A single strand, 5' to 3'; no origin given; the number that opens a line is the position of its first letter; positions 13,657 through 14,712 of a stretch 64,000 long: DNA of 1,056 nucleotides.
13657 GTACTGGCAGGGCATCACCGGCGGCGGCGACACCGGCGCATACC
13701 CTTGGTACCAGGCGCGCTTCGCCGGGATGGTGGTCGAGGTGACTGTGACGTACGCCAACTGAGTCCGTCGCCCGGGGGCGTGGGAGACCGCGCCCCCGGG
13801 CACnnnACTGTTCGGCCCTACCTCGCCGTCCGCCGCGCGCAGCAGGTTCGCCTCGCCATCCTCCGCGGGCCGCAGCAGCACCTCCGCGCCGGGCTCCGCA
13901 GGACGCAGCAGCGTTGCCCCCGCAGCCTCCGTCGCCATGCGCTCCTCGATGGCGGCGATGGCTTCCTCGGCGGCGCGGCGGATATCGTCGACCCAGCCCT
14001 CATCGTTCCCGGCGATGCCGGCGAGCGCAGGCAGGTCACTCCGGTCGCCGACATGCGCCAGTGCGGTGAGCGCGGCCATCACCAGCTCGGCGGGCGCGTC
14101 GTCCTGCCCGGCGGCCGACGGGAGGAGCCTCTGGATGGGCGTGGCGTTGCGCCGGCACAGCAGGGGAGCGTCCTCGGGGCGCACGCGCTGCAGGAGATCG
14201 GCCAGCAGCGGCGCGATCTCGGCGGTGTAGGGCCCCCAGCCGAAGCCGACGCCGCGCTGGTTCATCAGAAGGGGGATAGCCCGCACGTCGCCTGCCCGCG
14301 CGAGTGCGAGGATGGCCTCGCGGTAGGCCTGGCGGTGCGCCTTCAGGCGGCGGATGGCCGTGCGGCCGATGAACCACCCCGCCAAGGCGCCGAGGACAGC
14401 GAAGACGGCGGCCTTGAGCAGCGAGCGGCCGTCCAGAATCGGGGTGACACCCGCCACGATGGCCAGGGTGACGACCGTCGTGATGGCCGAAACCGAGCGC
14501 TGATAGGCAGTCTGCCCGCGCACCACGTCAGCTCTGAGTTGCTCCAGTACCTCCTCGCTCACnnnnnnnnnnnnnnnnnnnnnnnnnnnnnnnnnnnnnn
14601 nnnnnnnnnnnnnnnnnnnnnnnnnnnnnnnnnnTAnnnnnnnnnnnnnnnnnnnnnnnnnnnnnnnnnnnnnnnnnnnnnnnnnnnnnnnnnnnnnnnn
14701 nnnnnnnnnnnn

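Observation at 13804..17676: Translationally coupled tandem array of 2-TM/HEAT-like paralogs that all end in a triple LLRP peptide tail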

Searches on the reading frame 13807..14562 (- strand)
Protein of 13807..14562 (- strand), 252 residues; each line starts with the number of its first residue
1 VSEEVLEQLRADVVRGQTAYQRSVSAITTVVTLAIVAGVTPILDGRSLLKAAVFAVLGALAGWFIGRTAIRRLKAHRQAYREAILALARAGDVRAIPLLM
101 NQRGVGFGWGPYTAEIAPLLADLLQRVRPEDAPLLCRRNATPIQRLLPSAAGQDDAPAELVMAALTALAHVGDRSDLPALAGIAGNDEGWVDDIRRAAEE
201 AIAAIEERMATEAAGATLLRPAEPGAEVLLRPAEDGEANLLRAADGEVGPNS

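Call 7: search_protein_families(library=pfam, max_evalue=1, proteins=[window:13807-14562:-])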
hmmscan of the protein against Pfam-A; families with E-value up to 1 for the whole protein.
seq(252 aa): 2 families
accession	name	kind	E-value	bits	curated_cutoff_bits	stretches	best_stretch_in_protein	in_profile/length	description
PF13646.12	HEAT_2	-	1.5e-05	25.6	27.7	1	143-203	32-88/88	HEAT repeats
PF03130.22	HEAT_PBS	-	0.044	14.8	20.9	1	81-101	3-23/27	PBS lyase HEAT-like repeat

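Call 8: search_protein_families(library=ncbifam, max_evalue=1, proteins=[window:13807-14562:-])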
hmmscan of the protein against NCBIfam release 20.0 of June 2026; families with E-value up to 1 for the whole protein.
seq(252 aa): 4 families
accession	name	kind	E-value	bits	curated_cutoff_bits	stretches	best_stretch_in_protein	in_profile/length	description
TIGR03750.1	conj_TIGR03750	hypoth_equivalog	0.0074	16.2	70.75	1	12-77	13-77/111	TIGR03750 family conjugal transfer protein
NF053611.1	YiaD_Gzip_OmpA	equivalog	0.067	12.9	175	1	26-110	29-109/206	YiaD family glycine zipper/OmpA-like lipoprotein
TIGR01722.1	MMSDH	subfamily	0.12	11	448.5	1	26-85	327-380/477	CoA-acylating methylmalonate-semialdehyde dehydrogenase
NF008115.0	PRK10862.1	equivalog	0.15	12.1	184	1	28-90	84-144/156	SoxR-reducing system protein RseC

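Call 10: find_homologous_proteins(query=A1, max_evalue=0.001)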
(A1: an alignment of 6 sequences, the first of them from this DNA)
Query A1 (6 sequences) (252 aa, profile of the alignment): 5 proteins with E <= 0.001 among 8000 candidates.
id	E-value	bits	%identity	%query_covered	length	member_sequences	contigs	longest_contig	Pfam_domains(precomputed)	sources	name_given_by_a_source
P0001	4.8e-88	313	47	65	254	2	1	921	-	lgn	-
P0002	2.6e-86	308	100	100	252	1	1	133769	PF13646.13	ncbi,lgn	-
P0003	3.9e-62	229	56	60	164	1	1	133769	-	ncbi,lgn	-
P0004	8.1e-61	224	24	53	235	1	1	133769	-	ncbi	-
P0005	1.4e-5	43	31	72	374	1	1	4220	PF02985.29,PF13646.13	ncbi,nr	ncbi:MAG: hypothetical protein JWN14_2208 [Chthonomonadales bacterium]|nr:hypothetical protein [Chth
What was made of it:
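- On Unnamed TM-hairpin / HEAT / triple-LLR-tail family (Chthonomonadales): The A1 profile also hits P0005 at 1.4e-5 (call 10).
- Tried and rejected: The first homology search, with the six copies, returned only this genome plus one distant hit (call 10).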

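Call 11: find_encoding_contigs(protein=P0002, flank=10000, max_places=6)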
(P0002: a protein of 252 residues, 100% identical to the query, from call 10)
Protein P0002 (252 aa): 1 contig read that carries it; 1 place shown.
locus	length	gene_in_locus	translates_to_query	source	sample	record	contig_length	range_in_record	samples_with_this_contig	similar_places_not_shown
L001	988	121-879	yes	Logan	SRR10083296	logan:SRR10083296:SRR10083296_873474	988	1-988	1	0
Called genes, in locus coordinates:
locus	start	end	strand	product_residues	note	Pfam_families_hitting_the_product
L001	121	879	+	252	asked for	PF13646:HEAT_2 (faint)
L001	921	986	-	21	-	?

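Call 13: find_homologous_proteins(query=P0005, max_evalue=0.001)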
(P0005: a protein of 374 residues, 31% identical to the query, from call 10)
Query P0005 (374 aa): 87 proteins with E <= 0.001 among 8000 candidates.
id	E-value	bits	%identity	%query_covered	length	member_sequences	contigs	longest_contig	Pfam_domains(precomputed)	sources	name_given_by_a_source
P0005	9.8e-235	796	100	100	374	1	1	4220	PF02985.29,PF13646.13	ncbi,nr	ncbi:MAG: hypothetical protein JWN14_2208 [Chthonomonadales bacterium]|nr:hypothetical protein [Chth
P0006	6.2e-203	691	89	100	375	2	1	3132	PF02985.29,PF13646.13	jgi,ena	-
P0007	1.6e-188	644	83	100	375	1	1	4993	PF02985.29,PF13646.13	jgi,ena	-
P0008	1.1e-174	598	78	98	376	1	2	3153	PF02985.29,PF13646.13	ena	-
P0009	2.3e-157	542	70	100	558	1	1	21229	PF13646.13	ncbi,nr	ncbi:MAG: hypothetical protein JWL77_5673 [Chthonomonadaceae bacterium]|nr:hypothetical protein [Cht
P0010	4.8e-155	534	71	100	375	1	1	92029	PF13646.13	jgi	jgi:hypothetical protein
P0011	3.9e-151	521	68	100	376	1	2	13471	PF02985.29,PF13646.13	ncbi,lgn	-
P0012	4.5e-147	508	68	100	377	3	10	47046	PF13646.13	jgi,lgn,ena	-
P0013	2.5e-145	502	70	94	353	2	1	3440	PF02985.29,PF13646.13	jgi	jgi:hypothetical protein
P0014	5.7e-142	491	64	100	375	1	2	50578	PF02985.29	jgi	jgi:hypothetical protein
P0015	1.5e-134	466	64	100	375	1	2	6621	-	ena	-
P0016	3.3e-132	459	62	100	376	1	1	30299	-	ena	-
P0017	1.0e-131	457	62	100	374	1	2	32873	-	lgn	-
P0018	1.8e-117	410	59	100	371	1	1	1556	-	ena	-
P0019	9.0e-116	405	57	98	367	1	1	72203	-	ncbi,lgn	-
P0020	5.5e-111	389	63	81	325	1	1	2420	PF13646.13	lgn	-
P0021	1.8e-102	361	52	97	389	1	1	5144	PF13646.13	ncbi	-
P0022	1.9e-47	180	45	68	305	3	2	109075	PF03130.23,PF13646.13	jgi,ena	-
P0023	2.1e-46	177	44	70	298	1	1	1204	PF03130.23,PF13646.13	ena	-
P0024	1.1e-45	174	44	71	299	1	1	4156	PF03130.23,PF13646.13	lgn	-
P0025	1.5e-44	171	45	71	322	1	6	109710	PF02985.29,PF13646.13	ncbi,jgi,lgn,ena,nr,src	ncbi:MAG TPA: hypothetical protein VFB38_27320 [Chthonomonadaceae bacterium]|nr:hypothetical protein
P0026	4.7e-43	166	41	72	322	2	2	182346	PF13646.13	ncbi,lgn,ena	-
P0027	7.8e-43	165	44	68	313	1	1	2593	PF13646.13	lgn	-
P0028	9.9e-41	158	42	73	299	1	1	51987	PF13646.13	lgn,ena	-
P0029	2.8e-40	157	42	68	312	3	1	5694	PF13646.13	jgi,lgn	jgi:hypothetical protein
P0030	3.7e-40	156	40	71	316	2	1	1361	PF02985.29,PF13646.13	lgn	-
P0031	7.2e-40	155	40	70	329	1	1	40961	PF13646.13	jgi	jgi:hypothetical protein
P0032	3.7e-39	153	40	72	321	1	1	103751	PF13646.13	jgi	jgi:hypothetical protein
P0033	1.5e-38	151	43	65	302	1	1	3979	PF13646.13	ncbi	-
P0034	6.3e-37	146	40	70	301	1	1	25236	PF13646.13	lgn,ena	-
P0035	1.0e-36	145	40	74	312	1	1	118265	PF02985.29,PF13646.13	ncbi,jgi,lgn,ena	jgi:hypothetical protein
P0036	6.2e-36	142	40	63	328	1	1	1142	PF13646.13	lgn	-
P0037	2.5e-33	134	39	61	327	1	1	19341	PF13646.13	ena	-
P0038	2.8e-33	134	44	55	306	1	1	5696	PF02985.29,PF03130.23,PF13646.13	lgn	-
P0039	1.9e-32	131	42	62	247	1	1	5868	PF13646.13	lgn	-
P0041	4.5e-26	110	43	44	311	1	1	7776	PF13646.13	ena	-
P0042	2.3e-25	108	36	60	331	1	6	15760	PF13646.13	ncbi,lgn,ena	-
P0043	1.0e-24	105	39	53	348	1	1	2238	PF02985.29,PF13646.13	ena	-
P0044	3.5e-24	104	43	43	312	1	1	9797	PF13646.13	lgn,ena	-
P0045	7.9e-24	102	33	70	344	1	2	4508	PF00514.30,PF01347.29,PF02985.29,PF03130.23,PF13513.13,PF13646.13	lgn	-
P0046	4.5e-23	100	42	50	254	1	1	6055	PF13646.13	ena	-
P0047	7.4e-23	99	43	43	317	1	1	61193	PF13646.13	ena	-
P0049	2.1e-22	98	42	49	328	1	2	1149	PF02985.29,PF13646.13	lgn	-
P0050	5.2e-22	97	37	61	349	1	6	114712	PF02985.29,PF03130.23,PF13646.13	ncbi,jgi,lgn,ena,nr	ncbi:MAG TPA: HEAT repeat domain-containing protein [Chthonomonadaceae bacterium]|nr:HEAT repeat dom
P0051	6.4e-22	96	33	59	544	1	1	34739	-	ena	-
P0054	1.3e-18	85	35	58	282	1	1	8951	PF13646.13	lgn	-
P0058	6.4e-16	76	39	52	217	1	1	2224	PF13646.13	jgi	-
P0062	7.3e-15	73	34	51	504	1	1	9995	PF13646.13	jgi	-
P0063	9.8e-15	73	41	41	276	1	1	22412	PF13646.13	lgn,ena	-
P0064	1.8e-14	72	49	34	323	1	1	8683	PF13646.13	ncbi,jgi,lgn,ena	jgi:hypothetical protein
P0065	2.4e-14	71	43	40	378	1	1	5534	PF13646.13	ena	-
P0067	1.9e-13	68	37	45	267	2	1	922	PF13646.13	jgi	jgi:hypothetical protein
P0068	2.0e-13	68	34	56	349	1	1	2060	PF13646.13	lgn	-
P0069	4.5e-13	67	31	59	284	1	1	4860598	-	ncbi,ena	-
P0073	6.3e-11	60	27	58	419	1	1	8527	PF02985.29,PF03130.23,PF13646.13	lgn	-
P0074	3.3e-10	58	33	55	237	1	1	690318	PF13646.13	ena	-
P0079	2.3e-8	52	30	61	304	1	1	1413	PF13646.13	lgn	-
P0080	3.3e-8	51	34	53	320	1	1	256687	-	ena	-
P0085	5.7e-7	47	35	28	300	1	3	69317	-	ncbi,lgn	-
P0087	1.5e-6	46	35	39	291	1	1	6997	PF13646.13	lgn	-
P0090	1.7e-4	39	38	35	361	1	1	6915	PF13646.13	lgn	-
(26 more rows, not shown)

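Call 16: find_encoding_contigs(protein=P0069, flank=10000, max_places=3)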
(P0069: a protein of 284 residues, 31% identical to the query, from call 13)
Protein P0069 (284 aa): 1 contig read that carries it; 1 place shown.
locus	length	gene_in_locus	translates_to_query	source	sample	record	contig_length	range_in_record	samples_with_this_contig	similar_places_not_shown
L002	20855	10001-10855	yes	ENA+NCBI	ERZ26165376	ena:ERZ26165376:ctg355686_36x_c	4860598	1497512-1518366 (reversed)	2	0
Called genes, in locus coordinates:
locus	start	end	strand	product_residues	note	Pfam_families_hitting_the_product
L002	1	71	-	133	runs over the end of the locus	-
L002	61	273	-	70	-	-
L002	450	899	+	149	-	-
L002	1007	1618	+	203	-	-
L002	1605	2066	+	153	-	-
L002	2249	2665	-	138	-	-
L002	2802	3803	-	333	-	-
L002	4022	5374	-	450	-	PF00817:IMS, PF21999:IMS_HHH_1 (weak), PF11799:IMS_C (weak)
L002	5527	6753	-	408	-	PF06074:Portal_Mu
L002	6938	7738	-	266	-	PF00583:Acetyltransf_1, PF13673:Acetyltransf_10 (weak), PF13508:Acetyltransf_7, PF08445:FR47 (weak)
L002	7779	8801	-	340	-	-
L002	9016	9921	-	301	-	PF13646:HEAT_2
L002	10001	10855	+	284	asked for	-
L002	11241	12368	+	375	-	PF08240:ADH_N, PF16912:Glu_dehyd_C (weak), PF00107:ADH_zinc_N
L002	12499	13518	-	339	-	-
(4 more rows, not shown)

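Call 17: find_encoding_contigs(protein=P0025, flank=10000, max_places=3)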
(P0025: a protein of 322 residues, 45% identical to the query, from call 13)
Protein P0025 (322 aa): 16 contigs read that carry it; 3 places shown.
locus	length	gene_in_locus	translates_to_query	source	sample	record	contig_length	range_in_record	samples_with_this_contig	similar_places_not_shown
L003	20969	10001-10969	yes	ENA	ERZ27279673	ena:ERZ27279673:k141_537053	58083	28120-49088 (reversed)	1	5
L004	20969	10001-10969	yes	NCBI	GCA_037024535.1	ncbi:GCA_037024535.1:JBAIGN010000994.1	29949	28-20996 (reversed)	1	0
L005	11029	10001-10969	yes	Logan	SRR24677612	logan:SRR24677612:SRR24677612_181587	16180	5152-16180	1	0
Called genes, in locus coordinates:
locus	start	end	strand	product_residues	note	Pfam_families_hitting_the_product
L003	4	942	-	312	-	PF06439:3keto-disac_hyd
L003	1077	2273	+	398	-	PF04055:Radical_SAM, PF06969:HemN_C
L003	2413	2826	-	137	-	-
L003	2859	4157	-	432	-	PF13393:tRNA-synt_His, PF00587:tRNA-synt_2b, PF03129:HGTP_anticodon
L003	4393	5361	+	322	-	PF14488:DUF4434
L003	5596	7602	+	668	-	PF01891:CbiM, PF13190:PDGLE, PF02361:CbiQ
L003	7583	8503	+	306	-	PF00005:ABC_tran, PF13304:AAA_21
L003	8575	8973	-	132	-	-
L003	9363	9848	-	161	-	PF00583:Acetyltransf_1, PF13673:Acetyltransf_10, PF13508:Acetyltransf_7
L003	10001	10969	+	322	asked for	PF02985:HEAT (faint), PF13646:HEAT_2 (weak)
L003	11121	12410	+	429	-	PF14885:GHL15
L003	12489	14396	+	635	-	-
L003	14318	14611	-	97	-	-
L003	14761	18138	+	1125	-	PF17132:Glyco_hydro_106, PF00754:F5_F8_type_C (weak), PF22666:Glyco_hydro_2_N2 (weak)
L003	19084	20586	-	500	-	PF12832:MFS_1_like (weak), PF13347:MFS_2 (faint), PF03137:OATP (weak), PF05977:MFS_3 (faint), PF07690:MFS_1, PF00083:Sugar_tr, PF07690:MFS_1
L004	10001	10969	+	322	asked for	PF02985:HEAT (faint), PF13646:HEAT_2 (weak)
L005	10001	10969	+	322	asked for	PF02985:HEAT (faint), PF13646:HEAT_2 (weak)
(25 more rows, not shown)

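Call 24: list_cluster_members(proteins=[P0002, P0003, P0004, P0069, P0085, P0074, P0080])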
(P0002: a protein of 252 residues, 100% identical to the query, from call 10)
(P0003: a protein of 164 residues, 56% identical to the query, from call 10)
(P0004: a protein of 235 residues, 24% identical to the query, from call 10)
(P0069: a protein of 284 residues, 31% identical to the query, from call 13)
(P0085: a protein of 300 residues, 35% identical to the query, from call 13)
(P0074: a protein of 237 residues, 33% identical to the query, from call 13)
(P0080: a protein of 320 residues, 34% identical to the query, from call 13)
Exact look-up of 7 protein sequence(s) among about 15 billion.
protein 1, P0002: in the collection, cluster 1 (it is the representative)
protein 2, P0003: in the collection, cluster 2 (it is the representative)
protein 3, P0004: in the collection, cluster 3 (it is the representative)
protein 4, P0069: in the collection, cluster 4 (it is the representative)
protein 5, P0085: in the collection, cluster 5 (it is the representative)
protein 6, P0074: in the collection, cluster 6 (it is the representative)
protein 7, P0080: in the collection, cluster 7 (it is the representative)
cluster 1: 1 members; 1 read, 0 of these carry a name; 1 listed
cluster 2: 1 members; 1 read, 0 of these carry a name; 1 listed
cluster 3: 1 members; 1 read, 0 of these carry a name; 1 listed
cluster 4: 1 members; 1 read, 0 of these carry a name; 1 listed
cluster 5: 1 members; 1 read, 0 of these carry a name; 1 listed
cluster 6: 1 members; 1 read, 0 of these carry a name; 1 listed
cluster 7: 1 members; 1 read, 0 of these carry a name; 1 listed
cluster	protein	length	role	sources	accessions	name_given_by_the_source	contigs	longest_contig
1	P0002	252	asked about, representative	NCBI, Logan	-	-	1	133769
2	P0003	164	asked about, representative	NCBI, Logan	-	-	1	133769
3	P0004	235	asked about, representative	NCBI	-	-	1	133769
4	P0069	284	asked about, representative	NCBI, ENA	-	-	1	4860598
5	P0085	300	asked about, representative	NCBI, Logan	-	-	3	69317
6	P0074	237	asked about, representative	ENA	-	-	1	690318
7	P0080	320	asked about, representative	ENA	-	-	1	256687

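Call 34: search_protein_representatives(alignment_id=A2)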
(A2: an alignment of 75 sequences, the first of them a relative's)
Query: 75 sequences, 327 profile positions. Proteins with E-value up to 0.001 (for the whole library): 28413; up to 1e-10: 10688; up to 1e-30: 2470. The best 150 are listed.
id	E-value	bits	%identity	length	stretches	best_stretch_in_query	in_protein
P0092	2.0e-102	359.3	-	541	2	40-304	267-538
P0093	5.1e-102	358.0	-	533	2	34-303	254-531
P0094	1.8e-101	356.3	-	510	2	71-304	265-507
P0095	5.5e-100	351.4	-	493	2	58-306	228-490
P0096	5.8e-100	351.3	-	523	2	39-303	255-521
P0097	5.6e-99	348.0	-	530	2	59-303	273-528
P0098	6.1e-99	347.9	-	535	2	55-302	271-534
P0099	1.9e-97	343.0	-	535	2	47-305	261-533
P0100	1.0e-96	340.6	-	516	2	54-307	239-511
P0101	1.1e-96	340.5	-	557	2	44-302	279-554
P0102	1.6e-96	339.9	-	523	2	57-305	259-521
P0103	4.9e-96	338.4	-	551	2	34-306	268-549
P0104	5.8e-95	334.8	-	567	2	39-304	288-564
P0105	7.5e-94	331.2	-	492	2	28-308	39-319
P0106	7.5e-93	327.9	-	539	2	49-307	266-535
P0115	1.4e-89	317.2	-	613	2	44-305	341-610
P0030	1.5e-88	313.8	-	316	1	15-308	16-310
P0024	6.9e-88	311.6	-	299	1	11-306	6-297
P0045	3.8e-83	296.0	-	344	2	21-305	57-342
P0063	4.7e-75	269.4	-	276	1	27-303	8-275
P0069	1.3e-72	261.5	-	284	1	26-305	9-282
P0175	1.6e-72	261.1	-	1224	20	26-173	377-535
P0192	3.4e-69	250.1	-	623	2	34-323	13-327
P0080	1.2e-67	245.1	-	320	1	16-308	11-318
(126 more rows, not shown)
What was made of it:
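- Family size: 28,413 / 10,688 / 2,470 representatives at E<=1e-3 / 1e-10 / 1e-30 (call 34).
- Tried and rejected: The word index hid the family; the search with P0005 and the exhaustive profile search revealed it (calls 13, 34).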

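Call 36: search_protein_families(library=pfam, max_evalue=0.01, proteins=[P0092, P0093, P0094, P0105, P0115, P0192, P0175, P0051, P0009, P0104])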
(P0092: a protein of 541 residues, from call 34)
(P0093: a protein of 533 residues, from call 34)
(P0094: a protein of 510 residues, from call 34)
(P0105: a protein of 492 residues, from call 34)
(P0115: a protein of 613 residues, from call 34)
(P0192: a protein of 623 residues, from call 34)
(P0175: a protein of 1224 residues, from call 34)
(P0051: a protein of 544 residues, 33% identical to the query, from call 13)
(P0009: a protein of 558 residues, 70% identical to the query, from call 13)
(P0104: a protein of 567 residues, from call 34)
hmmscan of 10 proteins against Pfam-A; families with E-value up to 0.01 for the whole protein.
P0092 (541 aa): 0 families

P0093 (533 aa): 0 families

P0094 (510 aa): 2 families
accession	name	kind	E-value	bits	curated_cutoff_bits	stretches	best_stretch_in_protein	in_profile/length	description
PF13646.12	HEAT_2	-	0.00029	21.5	27.7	0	337-376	19-58/88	HEAT repeats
PF22299.1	BRISC_FAM175B_helical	-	0.0016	18.6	27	0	131-158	26-53/62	BRISC complex subunit FAM175B, helical domain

P0105 (492 aa): 0 families

P0115 (613 aa): 0 families

P0192 (623 aa): 0 families

P0175 (1224 aa): 24 families
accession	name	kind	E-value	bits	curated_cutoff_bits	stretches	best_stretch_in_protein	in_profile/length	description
PF13646.12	HEAT_2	-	2.4e-198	643.5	27.7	18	1015-1098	2-87/88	HEAT repeats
PF03130.22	HEAT_PBS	-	2.5e-142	447.2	20.9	18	885-911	1-27/27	PBS lyase HEAT-like repeat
PF02985.28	HEAT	-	2.7e-101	322.1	23.5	5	308-333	3-28/31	HEAT repeat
PF13513.12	HEAT_EZ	-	3.8e-67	222.1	27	1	1044-1070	29-55/55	HEAT-like repeat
PF00514.29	Arm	-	2.3e-57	189.8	20.6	1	1039-1071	8-40/41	Armadillo/beta-catenin-like repeat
PF12717.13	Cnd1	-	3.3e-45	154.5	26.4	1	1045-1108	23-92/162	non-SMC mitotic condensation complex subunit 1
PF25786.1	HEAT_GCN1_C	-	3.1e-20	73.2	27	0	245-333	28-95/151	GCN1-like, C-terminal HEAT repeats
PF01602.26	Adaptin_N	-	5.7e-20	71.8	37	0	314-419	88-178/524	Adaptin N terminal region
PF21581.3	SCD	-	4.3e-15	56.2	27.5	0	581-606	38-63/75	Stromalin conservative domain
PF12755.13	Vac14_Fab1_bd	-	3.1e-13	50.6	22.1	0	1076-1101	29-54/97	Vacuolar 14 Fab1-binding region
PF24714.1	TOR1L1_N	-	5.8e-13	49.2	43.3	0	153-271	132-238/281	TORTIFOLIA1 N-terminal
PF14663.11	RasGEF_N_2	-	1.1e-09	39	27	0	1075-1106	6-36/108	Rapamycin-insensitive companion of mTOR RasGEF_N domain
PF25767.1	ARM_TBCD_2nd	-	4.7e-09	36.4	29.7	0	1044-1071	78-105/245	Tubulin-specific chaperone D-like, ARM repeats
PF11791.14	Aconitase_B_N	-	1.7e-08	35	25.8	0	1056-1099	76-117/153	Aconitate B N-terminal domain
PF10363.15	RTP1_C1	-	3.4e-07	30.8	25.9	0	751-790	41-83/112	Required for nuclear transport of RNA pol II C-terminus 1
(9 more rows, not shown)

P0051 (544 aa): 1 family
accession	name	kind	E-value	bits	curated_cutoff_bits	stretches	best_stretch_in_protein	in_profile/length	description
PF13646.12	HEAT_2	-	0.00026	21.6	27.7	0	442-478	41-77/88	HEAT repeats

P0009 (558 aa): 2 families
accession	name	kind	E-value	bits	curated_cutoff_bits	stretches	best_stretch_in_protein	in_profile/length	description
PF13646.12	HEAT_2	-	4.1e-08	33.8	27.7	2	374-467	6-87/88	HEAT repeats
PF02985.28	HEAT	-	6.2e-05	23.3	23.5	0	458-470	15-27/31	HEAT repeat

P0104 (567 aa): 0 families

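Call 37: predict_structure(alignment_id=A2)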
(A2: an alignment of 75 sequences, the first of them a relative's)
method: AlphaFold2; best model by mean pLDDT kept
length: 252 residues; sequences in the alignment: 75
mean_pLDDT: 83.3   pTM: 0.75
mean pLDDT of the five models: 83.3, 82.4, 82.2, 81.7, 81.4
residues with pLDDT >= 90: 108; 70-90: 91; 50-70: 51; < 50: 2
segments of 3 or more residues with pLDDT < 50: none
pLDDT, mean of each block of 10 residues (from residue 1): 81 85 89 89 87 89 89 88 92 92 61 83 96 76 82 79 96 94 87 95 97 90 61 55 56 55
secondary structure, 60 per line:
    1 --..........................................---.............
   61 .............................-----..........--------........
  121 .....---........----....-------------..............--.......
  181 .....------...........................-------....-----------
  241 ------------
elements in order: H3-44 H48-89 H95-104 H113-125 H129-136 H141-144 H158-171 H174-185 H192-218 H226-229
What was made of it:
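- On Unnamed TM-hairpin / HEAT / triple-LLR-tail family (Chthonomonadales): The AF2 model has helices 3-44 and 48-89 in c4 (call 37).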
